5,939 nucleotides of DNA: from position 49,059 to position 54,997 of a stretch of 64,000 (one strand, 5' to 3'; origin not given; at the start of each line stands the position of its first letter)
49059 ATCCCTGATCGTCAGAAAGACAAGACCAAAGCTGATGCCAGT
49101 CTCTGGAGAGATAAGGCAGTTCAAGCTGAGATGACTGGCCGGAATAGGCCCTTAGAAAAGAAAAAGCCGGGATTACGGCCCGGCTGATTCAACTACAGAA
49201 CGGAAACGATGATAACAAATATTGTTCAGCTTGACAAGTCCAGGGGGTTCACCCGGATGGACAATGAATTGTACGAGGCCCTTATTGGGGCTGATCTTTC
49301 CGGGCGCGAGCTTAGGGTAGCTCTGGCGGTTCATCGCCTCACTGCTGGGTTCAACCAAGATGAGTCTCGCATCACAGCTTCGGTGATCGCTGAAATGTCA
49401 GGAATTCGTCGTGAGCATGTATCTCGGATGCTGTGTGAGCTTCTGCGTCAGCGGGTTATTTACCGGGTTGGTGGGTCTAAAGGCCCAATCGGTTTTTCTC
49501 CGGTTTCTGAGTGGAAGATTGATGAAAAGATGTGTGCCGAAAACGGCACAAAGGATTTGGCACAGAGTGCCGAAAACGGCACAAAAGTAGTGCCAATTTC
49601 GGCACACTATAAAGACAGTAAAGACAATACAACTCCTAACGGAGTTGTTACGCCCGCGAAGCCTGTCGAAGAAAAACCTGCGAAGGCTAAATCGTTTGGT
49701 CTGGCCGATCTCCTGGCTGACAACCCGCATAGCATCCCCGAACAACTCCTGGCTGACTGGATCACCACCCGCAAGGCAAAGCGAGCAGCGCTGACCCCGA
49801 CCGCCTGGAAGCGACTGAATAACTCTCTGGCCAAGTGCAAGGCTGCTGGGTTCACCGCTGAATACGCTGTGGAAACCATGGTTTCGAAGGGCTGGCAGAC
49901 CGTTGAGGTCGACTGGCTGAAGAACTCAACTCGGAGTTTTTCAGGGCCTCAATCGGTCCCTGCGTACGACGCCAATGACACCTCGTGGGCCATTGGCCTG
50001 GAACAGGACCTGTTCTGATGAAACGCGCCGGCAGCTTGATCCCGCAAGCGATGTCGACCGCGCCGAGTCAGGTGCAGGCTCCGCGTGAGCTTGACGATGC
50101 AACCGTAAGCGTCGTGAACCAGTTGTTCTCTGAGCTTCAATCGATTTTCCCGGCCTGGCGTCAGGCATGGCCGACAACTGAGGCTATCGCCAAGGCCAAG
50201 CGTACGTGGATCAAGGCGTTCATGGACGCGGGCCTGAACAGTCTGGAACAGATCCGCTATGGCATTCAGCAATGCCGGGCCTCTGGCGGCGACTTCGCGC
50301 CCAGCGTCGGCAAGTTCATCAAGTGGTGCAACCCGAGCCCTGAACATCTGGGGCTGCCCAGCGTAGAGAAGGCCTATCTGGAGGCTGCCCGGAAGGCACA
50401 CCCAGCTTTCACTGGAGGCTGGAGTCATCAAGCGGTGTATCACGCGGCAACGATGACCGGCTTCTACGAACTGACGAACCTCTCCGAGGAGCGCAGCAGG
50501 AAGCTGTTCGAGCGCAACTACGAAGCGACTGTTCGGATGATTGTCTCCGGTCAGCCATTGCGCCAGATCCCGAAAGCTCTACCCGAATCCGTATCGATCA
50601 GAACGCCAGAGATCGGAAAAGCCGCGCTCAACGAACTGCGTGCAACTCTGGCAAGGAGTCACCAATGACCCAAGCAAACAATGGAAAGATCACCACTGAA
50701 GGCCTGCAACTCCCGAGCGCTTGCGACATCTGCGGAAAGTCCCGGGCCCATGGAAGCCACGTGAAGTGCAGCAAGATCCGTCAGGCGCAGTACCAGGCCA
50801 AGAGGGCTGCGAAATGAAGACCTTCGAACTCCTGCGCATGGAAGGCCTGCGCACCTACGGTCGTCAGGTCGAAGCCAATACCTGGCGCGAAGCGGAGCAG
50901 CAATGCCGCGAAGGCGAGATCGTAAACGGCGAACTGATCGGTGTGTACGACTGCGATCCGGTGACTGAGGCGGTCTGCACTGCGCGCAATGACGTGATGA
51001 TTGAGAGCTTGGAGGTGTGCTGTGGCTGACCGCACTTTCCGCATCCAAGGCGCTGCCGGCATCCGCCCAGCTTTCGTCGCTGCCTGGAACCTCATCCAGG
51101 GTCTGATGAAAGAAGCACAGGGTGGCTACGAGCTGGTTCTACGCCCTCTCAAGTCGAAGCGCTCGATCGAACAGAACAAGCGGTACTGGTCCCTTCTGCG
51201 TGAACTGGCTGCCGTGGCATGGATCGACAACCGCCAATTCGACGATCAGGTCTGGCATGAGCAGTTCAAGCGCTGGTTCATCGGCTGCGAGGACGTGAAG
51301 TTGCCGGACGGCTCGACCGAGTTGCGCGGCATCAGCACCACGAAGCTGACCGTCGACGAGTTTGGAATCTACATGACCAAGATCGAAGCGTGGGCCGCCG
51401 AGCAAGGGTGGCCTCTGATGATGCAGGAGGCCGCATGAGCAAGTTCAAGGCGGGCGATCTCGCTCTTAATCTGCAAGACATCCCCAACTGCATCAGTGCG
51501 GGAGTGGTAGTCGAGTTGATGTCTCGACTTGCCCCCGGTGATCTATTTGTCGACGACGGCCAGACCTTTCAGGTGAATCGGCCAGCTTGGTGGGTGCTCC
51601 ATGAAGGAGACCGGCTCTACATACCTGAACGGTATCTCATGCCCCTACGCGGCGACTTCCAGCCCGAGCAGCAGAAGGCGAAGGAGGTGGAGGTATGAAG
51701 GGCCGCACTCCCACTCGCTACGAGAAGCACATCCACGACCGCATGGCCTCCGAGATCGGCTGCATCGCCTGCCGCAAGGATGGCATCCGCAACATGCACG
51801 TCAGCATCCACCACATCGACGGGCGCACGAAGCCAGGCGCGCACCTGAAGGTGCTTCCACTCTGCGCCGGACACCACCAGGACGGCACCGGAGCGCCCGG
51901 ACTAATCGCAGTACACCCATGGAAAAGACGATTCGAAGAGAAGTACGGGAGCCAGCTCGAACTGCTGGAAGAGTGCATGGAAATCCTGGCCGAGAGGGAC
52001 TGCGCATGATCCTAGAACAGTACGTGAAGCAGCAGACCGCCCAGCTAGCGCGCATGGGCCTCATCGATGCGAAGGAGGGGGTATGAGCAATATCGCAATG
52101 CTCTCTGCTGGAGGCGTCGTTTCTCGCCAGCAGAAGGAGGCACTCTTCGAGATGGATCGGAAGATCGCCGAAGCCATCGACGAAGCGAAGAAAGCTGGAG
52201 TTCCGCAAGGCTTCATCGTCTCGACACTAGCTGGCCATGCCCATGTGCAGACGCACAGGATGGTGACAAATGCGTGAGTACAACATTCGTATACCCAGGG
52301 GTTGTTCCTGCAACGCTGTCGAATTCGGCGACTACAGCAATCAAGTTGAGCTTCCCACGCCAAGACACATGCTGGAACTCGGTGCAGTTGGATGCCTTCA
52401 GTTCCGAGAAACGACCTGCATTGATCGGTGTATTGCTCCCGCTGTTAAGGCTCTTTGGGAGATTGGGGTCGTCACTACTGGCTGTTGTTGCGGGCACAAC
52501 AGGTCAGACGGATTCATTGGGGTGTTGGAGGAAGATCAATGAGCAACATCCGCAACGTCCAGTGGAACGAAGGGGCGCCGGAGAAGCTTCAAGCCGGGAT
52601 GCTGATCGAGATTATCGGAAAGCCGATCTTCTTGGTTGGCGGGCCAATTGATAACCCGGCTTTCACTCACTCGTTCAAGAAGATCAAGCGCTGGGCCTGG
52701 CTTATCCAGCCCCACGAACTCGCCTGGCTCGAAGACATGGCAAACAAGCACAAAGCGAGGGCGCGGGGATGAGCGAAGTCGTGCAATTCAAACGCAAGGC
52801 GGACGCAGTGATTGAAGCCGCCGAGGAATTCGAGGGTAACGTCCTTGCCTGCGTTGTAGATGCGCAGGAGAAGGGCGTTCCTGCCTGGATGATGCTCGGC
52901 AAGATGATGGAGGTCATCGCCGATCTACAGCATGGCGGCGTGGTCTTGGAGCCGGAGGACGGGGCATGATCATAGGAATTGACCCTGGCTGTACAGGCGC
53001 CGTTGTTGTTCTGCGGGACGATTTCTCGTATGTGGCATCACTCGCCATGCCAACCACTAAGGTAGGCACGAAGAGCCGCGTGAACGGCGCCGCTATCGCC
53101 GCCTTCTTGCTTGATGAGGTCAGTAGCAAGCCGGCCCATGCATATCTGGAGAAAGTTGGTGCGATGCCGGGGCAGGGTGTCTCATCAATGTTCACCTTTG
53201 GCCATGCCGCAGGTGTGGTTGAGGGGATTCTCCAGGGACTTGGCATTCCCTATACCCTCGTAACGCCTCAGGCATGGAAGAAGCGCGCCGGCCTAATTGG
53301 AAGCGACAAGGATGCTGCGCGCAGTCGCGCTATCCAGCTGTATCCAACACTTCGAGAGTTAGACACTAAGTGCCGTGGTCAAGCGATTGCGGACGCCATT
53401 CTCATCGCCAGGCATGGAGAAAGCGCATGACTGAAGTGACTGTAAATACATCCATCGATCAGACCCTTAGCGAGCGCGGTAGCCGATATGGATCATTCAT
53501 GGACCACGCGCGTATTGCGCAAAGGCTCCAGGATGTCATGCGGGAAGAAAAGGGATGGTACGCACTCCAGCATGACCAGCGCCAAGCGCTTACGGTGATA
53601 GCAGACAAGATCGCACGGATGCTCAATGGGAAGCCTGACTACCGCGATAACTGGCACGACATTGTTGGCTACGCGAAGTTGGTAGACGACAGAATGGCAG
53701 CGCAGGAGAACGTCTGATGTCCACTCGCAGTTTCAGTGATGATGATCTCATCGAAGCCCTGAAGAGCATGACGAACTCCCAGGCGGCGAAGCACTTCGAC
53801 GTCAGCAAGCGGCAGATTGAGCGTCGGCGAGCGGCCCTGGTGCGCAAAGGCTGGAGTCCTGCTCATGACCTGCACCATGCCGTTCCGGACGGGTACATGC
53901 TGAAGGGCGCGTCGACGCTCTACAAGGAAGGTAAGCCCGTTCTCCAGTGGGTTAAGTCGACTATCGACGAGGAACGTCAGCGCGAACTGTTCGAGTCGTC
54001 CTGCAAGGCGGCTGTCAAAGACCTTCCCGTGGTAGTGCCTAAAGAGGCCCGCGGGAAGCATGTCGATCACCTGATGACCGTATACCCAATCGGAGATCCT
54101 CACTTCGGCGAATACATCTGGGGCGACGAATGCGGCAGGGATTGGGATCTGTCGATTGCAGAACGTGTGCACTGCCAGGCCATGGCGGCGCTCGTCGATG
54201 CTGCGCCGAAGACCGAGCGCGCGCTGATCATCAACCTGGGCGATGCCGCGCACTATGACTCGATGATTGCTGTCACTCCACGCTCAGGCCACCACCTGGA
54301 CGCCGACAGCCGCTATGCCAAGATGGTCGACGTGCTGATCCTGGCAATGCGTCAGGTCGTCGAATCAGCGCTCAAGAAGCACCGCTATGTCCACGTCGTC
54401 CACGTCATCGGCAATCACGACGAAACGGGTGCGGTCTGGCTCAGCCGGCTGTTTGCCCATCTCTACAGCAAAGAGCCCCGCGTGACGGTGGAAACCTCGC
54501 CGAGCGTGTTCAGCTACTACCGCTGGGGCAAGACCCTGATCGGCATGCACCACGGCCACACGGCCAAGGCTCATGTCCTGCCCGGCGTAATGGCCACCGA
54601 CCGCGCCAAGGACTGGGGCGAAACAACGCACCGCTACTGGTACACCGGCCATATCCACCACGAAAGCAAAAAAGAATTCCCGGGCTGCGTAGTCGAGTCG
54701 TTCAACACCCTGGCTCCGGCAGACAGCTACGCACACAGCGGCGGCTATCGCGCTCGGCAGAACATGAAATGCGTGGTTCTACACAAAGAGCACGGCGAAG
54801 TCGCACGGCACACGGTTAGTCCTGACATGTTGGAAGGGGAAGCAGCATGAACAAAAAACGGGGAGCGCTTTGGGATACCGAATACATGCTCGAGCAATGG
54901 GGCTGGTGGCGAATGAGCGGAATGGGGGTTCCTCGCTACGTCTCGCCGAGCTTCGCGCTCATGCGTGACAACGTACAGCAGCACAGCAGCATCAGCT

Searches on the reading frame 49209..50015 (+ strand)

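Call 75: search_protein_families(library=pfam, proteins=[window:49209-50015:+], max_evalue=0.001)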
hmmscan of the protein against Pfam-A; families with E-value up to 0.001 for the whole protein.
window:49209-50015:+ (269 aa): 2 families
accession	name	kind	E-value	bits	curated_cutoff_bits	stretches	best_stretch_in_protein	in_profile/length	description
PF04492.19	Phage_rep_O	-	2.2e-19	70.2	28.7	1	9-92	4-87/95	Bacteriophage replication protein O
PF13545.12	HTH_Crp_2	-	5.4e-06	26.7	27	1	51-86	19-55/70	Crp-like helix-turn-helix domain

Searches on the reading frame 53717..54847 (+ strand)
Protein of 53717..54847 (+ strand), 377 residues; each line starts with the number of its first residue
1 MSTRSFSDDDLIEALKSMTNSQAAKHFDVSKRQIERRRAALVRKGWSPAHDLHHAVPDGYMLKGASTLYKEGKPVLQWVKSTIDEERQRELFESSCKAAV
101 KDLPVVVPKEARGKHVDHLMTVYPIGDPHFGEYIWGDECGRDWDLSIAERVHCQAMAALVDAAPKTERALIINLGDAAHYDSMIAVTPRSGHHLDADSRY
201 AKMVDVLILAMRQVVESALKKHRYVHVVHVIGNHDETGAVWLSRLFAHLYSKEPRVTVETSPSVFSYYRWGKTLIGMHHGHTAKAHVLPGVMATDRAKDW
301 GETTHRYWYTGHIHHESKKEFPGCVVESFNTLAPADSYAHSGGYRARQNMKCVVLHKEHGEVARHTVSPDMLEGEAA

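Call 75: search_protein_families(library=pfam, proteins=[window:53717-54847:+], max_evalue=0.001)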
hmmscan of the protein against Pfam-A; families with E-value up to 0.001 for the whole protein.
window:53717-54847:+ (377 aa): 1 family
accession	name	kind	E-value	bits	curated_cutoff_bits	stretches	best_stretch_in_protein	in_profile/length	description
PF00149.33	Metallophos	-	9.5e-05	23.3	21.5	1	120-303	1-135/191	Calcineurin-like phosphoesterase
